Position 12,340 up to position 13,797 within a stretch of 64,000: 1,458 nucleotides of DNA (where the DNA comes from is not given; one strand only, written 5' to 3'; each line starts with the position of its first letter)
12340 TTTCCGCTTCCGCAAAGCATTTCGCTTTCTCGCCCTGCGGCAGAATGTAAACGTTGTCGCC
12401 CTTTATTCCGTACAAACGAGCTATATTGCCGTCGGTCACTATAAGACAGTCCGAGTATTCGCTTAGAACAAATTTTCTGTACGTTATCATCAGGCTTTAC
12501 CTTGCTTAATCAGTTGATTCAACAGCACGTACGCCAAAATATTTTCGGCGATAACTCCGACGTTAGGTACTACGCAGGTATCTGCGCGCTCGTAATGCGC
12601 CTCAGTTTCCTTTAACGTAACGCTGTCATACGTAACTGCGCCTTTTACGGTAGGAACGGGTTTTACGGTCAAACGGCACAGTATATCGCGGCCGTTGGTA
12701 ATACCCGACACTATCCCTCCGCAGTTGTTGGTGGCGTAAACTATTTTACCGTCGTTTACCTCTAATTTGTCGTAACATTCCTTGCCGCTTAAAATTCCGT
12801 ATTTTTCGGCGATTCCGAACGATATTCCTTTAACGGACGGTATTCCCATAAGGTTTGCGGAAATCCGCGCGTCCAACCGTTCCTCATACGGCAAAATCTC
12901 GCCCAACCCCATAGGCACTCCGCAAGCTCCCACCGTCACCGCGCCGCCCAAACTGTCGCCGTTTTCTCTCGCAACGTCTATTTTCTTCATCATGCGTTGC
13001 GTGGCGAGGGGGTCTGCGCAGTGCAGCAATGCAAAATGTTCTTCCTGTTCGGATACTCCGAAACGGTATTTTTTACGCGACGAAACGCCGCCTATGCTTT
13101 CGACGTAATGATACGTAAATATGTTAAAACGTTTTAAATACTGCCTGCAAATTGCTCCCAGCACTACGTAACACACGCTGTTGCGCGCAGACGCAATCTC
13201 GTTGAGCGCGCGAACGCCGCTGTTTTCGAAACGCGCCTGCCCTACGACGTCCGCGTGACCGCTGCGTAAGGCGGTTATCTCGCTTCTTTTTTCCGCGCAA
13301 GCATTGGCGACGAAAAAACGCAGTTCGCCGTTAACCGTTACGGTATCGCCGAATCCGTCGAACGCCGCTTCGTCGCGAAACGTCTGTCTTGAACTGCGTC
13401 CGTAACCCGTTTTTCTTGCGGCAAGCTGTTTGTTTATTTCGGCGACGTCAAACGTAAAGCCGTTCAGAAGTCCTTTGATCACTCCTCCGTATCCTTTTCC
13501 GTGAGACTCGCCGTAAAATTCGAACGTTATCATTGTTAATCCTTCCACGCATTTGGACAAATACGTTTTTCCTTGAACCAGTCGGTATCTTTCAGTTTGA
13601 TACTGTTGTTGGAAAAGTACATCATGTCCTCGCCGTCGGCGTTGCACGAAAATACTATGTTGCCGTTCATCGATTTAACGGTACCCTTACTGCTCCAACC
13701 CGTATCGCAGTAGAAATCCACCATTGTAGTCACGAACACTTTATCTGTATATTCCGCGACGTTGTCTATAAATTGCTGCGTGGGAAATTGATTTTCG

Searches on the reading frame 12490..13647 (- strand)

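Call 29: search_protein_families(library=pfam, proteins=[window:12490-13647:-], max_evalue=0.001)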
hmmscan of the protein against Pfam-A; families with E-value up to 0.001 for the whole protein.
window:12490-13647:- (385 aa): 1 family
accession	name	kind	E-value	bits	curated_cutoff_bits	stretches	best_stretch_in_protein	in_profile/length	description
PF01264.26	Chorismate_synt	-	2.9e-71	240.3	27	1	42-379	3-326/327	Chorismate synthase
